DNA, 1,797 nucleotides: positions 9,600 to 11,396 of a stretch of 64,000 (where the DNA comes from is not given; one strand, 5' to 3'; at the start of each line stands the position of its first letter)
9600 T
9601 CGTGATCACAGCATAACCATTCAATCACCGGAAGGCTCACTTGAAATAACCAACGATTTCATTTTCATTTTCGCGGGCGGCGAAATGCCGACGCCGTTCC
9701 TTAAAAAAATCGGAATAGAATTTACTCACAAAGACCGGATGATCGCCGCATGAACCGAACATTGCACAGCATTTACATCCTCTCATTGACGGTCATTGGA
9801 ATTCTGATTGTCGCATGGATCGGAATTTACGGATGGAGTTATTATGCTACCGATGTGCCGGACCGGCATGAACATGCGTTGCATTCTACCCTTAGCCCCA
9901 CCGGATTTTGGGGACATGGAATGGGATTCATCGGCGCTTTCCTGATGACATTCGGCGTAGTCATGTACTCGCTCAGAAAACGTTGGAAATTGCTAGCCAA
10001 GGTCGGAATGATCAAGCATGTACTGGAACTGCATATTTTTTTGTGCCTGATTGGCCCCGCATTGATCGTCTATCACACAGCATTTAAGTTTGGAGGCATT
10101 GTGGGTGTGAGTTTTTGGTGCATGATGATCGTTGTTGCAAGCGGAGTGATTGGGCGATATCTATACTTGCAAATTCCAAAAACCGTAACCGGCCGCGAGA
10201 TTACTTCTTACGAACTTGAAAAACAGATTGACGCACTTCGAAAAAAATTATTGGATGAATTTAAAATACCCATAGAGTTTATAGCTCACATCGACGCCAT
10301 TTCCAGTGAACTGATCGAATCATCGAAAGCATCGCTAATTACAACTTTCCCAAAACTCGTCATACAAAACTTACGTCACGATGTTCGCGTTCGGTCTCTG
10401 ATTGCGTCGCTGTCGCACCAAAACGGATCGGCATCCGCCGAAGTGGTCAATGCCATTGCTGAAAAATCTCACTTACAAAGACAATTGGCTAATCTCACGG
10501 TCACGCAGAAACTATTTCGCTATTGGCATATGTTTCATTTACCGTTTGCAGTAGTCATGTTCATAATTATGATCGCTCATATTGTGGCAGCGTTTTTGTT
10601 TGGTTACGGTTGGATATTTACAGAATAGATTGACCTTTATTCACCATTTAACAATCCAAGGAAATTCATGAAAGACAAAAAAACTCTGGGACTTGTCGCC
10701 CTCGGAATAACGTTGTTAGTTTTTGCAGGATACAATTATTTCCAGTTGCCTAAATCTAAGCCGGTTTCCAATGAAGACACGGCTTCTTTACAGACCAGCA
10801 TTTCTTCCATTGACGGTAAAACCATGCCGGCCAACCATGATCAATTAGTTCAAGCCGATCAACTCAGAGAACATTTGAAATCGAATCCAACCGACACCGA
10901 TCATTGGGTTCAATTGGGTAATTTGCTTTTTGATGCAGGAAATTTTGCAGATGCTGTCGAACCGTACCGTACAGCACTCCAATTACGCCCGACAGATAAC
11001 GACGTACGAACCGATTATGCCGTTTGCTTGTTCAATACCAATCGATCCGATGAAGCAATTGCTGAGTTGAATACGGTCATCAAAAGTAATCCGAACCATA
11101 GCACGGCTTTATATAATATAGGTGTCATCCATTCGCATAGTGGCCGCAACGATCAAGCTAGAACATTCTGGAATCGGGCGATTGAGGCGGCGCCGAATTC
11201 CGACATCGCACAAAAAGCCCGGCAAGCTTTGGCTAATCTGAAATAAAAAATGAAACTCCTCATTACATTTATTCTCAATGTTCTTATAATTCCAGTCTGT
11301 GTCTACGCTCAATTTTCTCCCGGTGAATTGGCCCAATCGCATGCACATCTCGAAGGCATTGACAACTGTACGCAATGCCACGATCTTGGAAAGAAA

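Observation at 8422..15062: Six-gene operon joining a cytoplasm-facing FeS-flavoprotein and a putative di-heme-b membrane protein to 29 c-type hemes and an outer-membrane barrel: candidate trans-envelope electron conduit of unusual design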

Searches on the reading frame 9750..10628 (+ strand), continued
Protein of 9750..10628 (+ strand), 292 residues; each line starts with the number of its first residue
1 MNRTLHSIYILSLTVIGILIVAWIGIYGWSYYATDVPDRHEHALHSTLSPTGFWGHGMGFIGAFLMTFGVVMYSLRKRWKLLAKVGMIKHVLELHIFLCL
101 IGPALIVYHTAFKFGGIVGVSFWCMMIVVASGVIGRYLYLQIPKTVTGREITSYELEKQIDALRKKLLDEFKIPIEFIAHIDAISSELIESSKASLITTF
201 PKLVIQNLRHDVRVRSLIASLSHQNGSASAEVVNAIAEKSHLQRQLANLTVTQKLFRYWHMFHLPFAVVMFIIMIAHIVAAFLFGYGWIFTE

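Call 90: get_annotated_region(hit=H13, flank=8000)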
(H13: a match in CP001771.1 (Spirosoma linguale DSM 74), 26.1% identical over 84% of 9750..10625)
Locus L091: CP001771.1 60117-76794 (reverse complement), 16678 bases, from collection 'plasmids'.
description: Spirosoma linguale DSM 74 plasmid pSLIN02, complete sequence
organism: Spirosoma linguale DSM 74 (NCBI taxid 504472)
taxonomy: Bacteria; Bacteroidota; Cytophagia; Cytophagales; Cytophagaceae; Spirosoma; Spirosoma linguale; Spirosoma linguale DSM 74
host: -; source: -; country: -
typing (MOB-suite, as given by PLSDB): mobilizable; relaxase MOBB
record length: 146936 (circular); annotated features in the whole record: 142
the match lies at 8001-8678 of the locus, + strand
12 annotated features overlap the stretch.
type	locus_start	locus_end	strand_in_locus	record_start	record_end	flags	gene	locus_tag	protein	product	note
CDS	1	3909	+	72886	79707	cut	-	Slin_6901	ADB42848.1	amino acid adenylation domain protein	-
CDS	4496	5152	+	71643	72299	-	-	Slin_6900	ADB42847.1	hypothetical protein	-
CDS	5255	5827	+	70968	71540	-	-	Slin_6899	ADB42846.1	hypothetical protein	-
CDS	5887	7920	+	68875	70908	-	-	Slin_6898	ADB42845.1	oxidoreductase FAD/NAD(P)-binding domain protein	-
CDS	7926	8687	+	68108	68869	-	-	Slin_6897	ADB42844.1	conserved hypothetical protein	-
CDS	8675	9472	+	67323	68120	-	-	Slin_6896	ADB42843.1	conserved hypothetical protein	-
CDS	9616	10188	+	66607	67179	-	-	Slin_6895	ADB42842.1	hypothetical protein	-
CDS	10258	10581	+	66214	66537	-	-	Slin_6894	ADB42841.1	hypothetical protein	-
CDS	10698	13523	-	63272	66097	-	-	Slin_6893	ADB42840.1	multicopper oxidase type 3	-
CDS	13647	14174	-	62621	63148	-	-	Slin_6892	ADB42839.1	protein of unknown function DUF305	-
CDS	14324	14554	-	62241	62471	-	-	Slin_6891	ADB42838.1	hypothetical protein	-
CDS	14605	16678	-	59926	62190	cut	-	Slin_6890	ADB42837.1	copper-translocating P-type ATPase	-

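Call 92: get_annotated_region(hit=H18, flank=7000)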
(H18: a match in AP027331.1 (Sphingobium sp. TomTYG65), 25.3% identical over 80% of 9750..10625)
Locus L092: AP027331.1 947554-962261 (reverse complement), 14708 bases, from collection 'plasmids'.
description: Sphingobium sp. TomTYG65 plasmid pTomTYG65a DNA, complete genome
organism: Sphingobium sp. TomTYG65 (NCBI taxid 3028888)
taxonomy: Bacteria; Pseudomonadota; Alphaproteobacteria; Sphingomonadales; Sphingomonadaceae; Sphingobium; Sphingobium sp. TomTYG65
host: -; source: -; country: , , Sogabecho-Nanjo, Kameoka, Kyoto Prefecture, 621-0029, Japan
typing (MOB-suite, as given by PLSDB): non-mobilizable; replicon rep_cluster_545
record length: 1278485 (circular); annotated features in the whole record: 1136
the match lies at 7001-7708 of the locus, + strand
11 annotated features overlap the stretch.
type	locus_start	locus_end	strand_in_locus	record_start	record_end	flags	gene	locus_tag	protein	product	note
CDS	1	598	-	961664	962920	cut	-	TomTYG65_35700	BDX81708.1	hypothetical protein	-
CDS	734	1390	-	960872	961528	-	-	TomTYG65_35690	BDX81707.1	hypothetical protein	-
CDS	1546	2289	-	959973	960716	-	-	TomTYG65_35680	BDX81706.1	metallophosphoesterase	-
CDS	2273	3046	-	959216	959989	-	-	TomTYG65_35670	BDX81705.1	hypothetical protein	-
CDS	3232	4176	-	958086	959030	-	-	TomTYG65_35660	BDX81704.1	hypothetical protein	-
CDS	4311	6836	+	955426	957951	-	-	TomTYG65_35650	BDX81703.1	hypothetical protein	-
CDS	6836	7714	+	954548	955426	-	-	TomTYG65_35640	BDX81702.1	hypothetical protein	-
CDS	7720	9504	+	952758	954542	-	-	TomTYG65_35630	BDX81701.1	hypothetical protein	-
CDS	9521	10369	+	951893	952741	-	cpdA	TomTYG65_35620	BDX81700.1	3',5'-cyclic adenosine monophosphate phosphodiesterase CpdA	-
CDS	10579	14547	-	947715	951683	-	-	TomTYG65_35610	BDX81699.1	hypothetical protein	-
CDS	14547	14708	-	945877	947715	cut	-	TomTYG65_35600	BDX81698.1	hypothetical protein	-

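Call 93: get_annotated_region(hit=H17, flank=6000)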
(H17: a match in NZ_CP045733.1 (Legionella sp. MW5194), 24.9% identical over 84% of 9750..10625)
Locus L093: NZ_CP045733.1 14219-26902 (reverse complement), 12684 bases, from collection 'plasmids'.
description: Legionella sp. MW5194 plasmid unnamed1, complete sequence
organism: Legionella sp. MW5194 (NCBI taxid 2662448)
taxonomy: Bacteria; Pseudomonadota; Gammaproteobacteria; Legionellales; Legionellaceae; Legionella; Legionella sp. MW5194
host: -; source: Water,water; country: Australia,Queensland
typing (MOB-suite, as given by PLSDB): non-mobilizable
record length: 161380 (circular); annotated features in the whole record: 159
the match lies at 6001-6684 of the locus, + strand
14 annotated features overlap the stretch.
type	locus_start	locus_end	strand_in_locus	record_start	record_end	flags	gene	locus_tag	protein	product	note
CDS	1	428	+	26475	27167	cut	-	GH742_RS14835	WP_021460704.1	F0F1 ATP synthase subunit A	-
CDS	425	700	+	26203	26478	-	-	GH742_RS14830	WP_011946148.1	F0F1 ATP synthase subunit C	-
CDS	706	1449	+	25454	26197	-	-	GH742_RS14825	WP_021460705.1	F0F1 ATP synthase subunit delta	GO:0015986 - proton motive force-driven ATP synthesis [Evidence IEA]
CDS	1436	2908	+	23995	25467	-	-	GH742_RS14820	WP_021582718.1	F0F1 ATP synthase subunit alpha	GO:0015986 - proton motive force-driven ATP synthesis [Evidence IEA]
CDS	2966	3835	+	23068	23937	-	-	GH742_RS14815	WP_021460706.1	FoF1 ATP synthase subunit gamma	GO:0042777 - proton motive force-driven plasma membrane ATP synthesis [Evidence IEA]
CDS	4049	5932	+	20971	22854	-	-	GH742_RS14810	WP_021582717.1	2Fe-2S iron-sulfur cluster-binding protein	-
CDS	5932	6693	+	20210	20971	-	-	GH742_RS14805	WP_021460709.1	hypothetical protein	-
CDS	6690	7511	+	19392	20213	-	-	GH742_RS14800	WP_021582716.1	hypothetical protein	-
CDS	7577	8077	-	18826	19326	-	-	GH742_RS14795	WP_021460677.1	hypothetical protein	-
CDS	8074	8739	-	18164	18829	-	-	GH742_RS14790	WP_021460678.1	isoprenylcysteine carboxylmethyltransferase family protein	-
CDS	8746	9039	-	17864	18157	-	-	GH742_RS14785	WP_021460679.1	DUF2933 domain-containing protein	-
CDS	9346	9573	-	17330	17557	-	-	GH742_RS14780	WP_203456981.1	hypothetical protein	-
CDS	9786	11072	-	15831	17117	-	-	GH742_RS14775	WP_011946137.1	Glu/Leu/Phe/Val dehydrogenase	-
CDS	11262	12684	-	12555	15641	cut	-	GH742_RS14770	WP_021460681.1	multicopper oxidase domain-containing protein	-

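Call 94: get_annotated_region(hit=H21, flank=6000)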
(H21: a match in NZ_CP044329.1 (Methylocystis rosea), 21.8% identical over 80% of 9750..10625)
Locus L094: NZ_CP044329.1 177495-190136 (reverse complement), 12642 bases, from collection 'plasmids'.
description: Methylocystis rosea strain BRCS1 plasmid unnamed1, complete sequence
organism: Methylocystis rosea (NCBI taxid 173366)
taxonomy: Bacteria; Pseudomonadota; Alphaproteobacteria; Hyphomicrobiales; Methylocystaceae; Methylocystis; Methylocystis rosea
host: -; source: -; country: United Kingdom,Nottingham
typing (MOB-suite, as given by PLSDB): non-mobilizable
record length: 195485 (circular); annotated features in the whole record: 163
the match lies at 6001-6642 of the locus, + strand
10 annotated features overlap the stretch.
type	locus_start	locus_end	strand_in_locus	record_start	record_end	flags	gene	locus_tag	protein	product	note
CDS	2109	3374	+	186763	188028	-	-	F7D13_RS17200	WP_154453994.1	type II restriction endonuclease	-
CDS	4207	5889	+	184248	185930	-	-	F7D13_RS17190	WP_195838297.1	2Fe-2S iron-sulfur cluster-binding protein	-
CDS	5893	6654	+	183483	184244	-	-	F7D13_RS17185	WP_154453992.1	hypothetical protein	-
CDS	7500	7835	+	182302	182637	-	-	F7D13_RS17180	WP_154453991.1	hypothetical protein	-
CDS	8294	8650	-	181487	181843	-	-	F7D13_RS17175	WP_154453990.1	hypothetical protein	-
CDS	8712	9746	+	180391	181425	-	-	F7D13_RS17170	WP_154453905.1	IS630 family transposase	-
CDS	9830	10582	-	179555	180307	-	-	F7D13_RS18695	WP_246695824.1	fibronectin type III-like domain-contianing protein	-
CDS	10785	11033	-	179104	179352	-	-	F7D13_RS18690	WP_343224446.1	glycoside hydrolase family 3 N-terminal domain-containing protein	GO:0005975 - carbohydrate metabolic process [Evidence IEA]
CDS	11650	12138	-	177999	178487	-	-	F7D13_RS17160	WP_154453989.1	hypothetical protein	-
CDS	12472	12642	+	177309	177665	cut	-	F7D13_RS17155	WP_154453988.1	hypothetical protein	-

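Call 96: search_protein_families(library=pfam, proteins=[L092:4311-6836:+, L092:7720-9504:+, L093:4049-5932:+, L091:5887-7920:+], max_evalue=0.0001)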
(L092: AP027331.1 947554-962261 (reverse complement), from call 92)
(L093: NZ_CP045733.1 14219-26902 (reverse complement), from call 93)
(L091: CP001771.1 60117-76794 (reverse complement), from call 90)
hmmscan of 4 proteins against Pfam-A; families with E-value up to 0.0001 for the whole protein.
L092:4311-6836:+ (841 aa): 15 families
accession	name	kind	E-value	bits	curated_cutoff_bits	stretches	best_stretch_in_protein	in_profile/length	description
PF00027.35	cNMP_binding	-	2.8e-30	104.6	27.5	2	522-606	2-87/89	Cyclic nucleotide-binding domain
PF13738.12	Pyr_redox_3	-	3.5e-27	95.9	30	2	127-320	107-305/305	Pyridine nucleotide-disulphide oxidoreductase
PF07992.20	Pyr_redox_2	-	2e-22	80.4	26.1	1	6-335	2-291/291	Pyridine nucleotide-disulphide oxidoreductase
PF12838.12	Fer4_7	-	8.8e-13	48.9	27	1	736-821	1-52/52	4Fe-4S dicluster domain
PF13187.11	Fer4_9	-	1.9e-12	47.4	27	1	737-821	2-51/52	4Fe-4S dicluster domain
PF13247.11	Fer4_11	-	4.2e-11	43.4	26.2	1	700-756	4-63/100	4Fe-4S dicluster domain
PF13237.11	Fer4_10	-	1.5e-10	41.3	25.5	1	733-818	5-53/53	4Fe-4S dicluster domain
PF12837.12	Fer4_6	-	1.5e-09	37.7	25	1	734-752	6-24/24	4Fe-4S binding domain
PF00070.33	Pyr_redox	-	6.7e-09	36.6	22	0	186-254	1-67/82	Pyridine nucleotide-disulphide oxidoreductase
PF00037.32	Fer4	-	4.6e-08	33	21.1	1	731-753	2-24/24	4Fe-4S binding domain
PF13450.12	NAD_binding_8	-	6.5e-07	30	21.9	1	9-60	1-52/68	NAD(P)-binding Rossmann-like domain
PF14697.11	Fer4_21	-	1.8e-06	28.4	35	0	664-723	3-57/59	4Fe-4S dicluster domain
PF03486.20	HI0933_like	-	4.3e-05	23.5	50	0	6-43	2-39/244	HI0933-like protein Rossmann domain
PF25160.1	LdpA_Fe-S-bd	-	6.2e-05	23.1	27.6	1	708-756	4-47/49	LdpA Fe-S cluster-binding domain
PF01494.25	FAD_binding_3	-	6.5e-05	22.8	22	0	5-41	2-38/349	FAD binding domain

L092:7720-9504:+ (594 aa): 4 families
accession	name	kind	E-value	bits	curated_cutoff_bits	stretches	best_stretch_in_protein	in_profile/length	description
PF14522.11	Cytochrome_C7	-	6.1e-12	45.6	24.8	0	507-563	2-67/67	Cytochrome c7 and related cytochrome c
PF14537.11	Cytochrom_c3_2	-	3.1e-10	40.8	25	1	190-283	2-78/79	Cytochrome c3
PF09699.15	Paired_CXXCH_1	-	2.3e-08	34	20.6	0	255-286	6-39/41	Doubled CXXCH motif (Paired_CXXCH_1)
PF22113.1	Mtrc-MtrF_II-IV_dom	-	9.2e-05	22.5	30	0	539-565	7-38/176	Outer membrane cytochrome MtrC/MtrF-like, domains II/IV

L093:4049-5932:+ (627 aa): 4 families
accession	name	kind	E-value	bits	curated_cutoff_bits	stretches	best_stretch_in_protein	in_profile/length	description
PF00175.26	NAD_binding_1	-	3e-20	73.3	22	1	400-504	1-107/109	Oxidoreductase NAD-binding domain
PF00111.32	Fer2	-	9.4e-16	58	21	1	554-620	10-77/77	2Fe-2S iron-sulfur cluster binding domain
PF00970.30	FAD_binding_6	-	9.9e-15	55.1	21.1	1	303-389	14-98/99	Oxidoreductase FAD-binding domain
PF08030.17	NAD_binding_6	-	9.5e-08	32.7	22.2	1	396-466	2-82/156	Ferric reductase NAD binding domain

L091:5887-7920:+ (677 aa): 3 families
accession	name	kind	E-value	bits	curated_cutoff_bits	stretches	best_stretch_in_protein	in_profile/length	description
PF00111.32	Fer2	-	7.7e-15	55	21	1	606-670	12-77/77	2Fe-2S iron-sulfur cluster binding domain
PF00175.26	NAD_binding_1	-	8.4e-15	55.8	22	1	414-519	1-107/109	Oxidoreductase NAD-binding domain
PF00970.30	FAD_binding_6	-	1.8e-13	51.1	21.1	1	307-403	4-98/99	Oxidoreductase FAD-binding domain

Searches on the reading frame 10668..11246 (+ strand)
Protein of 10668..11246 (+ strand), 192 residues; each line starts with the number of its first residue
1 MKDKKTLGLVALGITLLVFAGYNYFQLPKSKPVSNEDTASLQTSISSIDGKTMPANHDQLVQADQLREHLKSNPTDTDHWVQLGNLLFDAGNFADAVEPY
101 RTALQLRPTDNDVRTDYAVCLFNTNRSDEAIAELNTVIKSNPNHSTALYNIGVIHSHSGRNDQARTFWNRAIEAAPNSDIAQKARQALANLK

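Call 3: search_protein_families(library=pfam, proteins=[window:10668-11246:+], max_evalue=0.1)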
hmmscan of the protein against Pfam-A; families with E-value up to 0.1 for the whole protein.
window:10668-11246:+ (192 aa): 31 families (the best 25 are shown)
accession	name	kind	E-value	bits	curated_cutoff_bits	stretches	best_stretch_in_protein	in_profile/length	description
PF13432.12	TPR_16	-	1.7e-22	80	32.7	3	82-143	2-63/65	Tetratricopeptide repeat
PF14559.12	TPR_19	-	1.3e-18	67.6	25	2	87-145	1-59/68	Tetratricopeptide repeat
PF07719.23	TPR_2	-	2.5e-17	61.9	27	2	147-177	3-33/34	Tetratricopeptide repeat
PF00515.34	TPR_1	-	5.9e-17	61.1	27.8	2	80-110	4-34/34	Tetratricopeptide repeat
PF13431.12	TPR_17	-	1.5e-16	59.7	24.4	3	135-165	3-33/34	Tetratricopeptide repeat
PF23914.1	TPR_CcmH_CycH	-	2.7e-16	60.2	42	1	66-179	39-155/158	Cytochrome c-type biogenesis protein H TPR domain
PF13181.12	TPR_8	-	1.1e-13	50.5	25.7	3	147-177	3-33/34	Tetratricopeptide repeat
PF13414.12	TPR_11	-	2.8e-13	49.7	26.8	2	84-112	1-29/42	TPR repeat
PF13428.12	TPR_14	-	3.8e-13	49.2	23.5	1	80-118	4-42/44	Tetratricopeptide repeat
PF13174.12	TPR_6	-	1.1e-11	45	26.3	2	147-178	2-33/33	Tetratricopeptide repeat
PF13424.12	TPR_12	-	1.2e-11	45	30.1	3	117-175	9-75/77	Tetratricopeptide repeat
PF14561.12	TPR_20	-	7.7e-10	39.4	25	2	100-191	11-88/90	Tetratricopeptide repeat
PF12895.13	ANAPC3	-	1e-08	35.8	27.2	2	71-135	17-80/82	Anaphase-promoting complex, cyclosome, subunit 3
PF13371.12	TPR_9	-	7.8e-08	32.7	35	1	122-189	6-73/73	Tetratricopeptide repeat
PF24575.1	TPR_Slam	-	1.1e-06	29.5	35.2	1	84-131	54-101/104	Surface lipoprotein assembly modifier, N-terminal TPR repeats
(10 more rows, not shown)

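Call 4: search_protein_families(library=ncbifam, proteins=[window:10668-11246:+], max_evalue=0.1)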
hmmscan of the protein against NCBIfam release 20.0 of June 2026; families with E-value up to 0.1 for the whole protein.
window:10668-11246:+ (192 aa): 36 families (the best 25 are shown)
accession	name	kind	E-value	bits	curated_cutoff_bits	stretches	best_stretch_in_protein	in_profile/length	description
TIGR02917.1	PEP_TPR_lipo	equivalog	3.8e-15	54.9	312.2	1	57-177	172-293/899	XrtA/PEP-CTERM system TPR-repeat protein PrsT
TIGR02521.1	type_IV_pilW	equivalog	9e-13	48.3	154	1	63-180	51-170/234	type IV pilus biogenesis/stability protein PilW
NF040959.1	MamA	equivalog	9.5e-12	44.8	200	1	65-178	59-172/204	magnetosome protein MamA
NF002725.1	PRK02603.1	equivalog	4.3e-09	36.6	143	1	90-165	48-126/173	photosystem I assembly protein Ycf3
NF047371.1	FlcA_CTERM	equivalog_domain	9.4e-09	34.3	300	1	67-174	428-536/646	periplasmic flagellar collar protein FlcA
NF033762.1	social_mot_Tgl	equivalog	1.5e-08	34.3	225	1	65-136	53-125/252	social motility TPR repeat lipoprotein Tgl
TIGR02552.1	LcrH_SycD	equivalog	3.9e-08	33.1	104.8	1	73-145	48-120/136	SycD/LcrH family type III secretion system chaperone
TIGR03939.1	PGA_TPR_OMP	equivalog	7.3e-08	31.1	366.65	1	71-191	80-201/800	poly-beta-1,6 N-acetyl-D-glucosamine export porin PgaA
NF008520.0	PRK11447.1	equivalog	1e-07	30.2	858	2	37-140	455-558/1157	cellulose synthase complex outer membrane protein BcsC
NF033920.0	C39_PA2778_fam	equivalog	1.8e-07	30.8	150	2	55-131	168-244/255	PA2778 family cysteine peptidase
TIGR02795.1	tol_pal_ybgF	equivalog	3.8e-07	30.7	90.1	1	121-188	49-119/119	tol-pal system protein YbgF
NF007692.0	PRK10370.1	equivalog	1.4e-06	28.1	306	1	11-123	21-127/206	heme lyase NrfEFG subunit NrfG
NF033758.1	gliding_GltE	equivalog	1.6e-06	27.3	225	2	135-178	76-119/411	adventurous gliding motility TPR repeat lipoprotein GltE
NF011721.1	PRK15174.1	equivalog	1.8e-06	26.4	1200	1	36-189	243-395/656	Vi polysaccharide transport protein VexE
NF008068.0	PRK10803.1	equivalog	2.1e-06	27.9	383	1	69-190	136-262/263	cell division protein CpoB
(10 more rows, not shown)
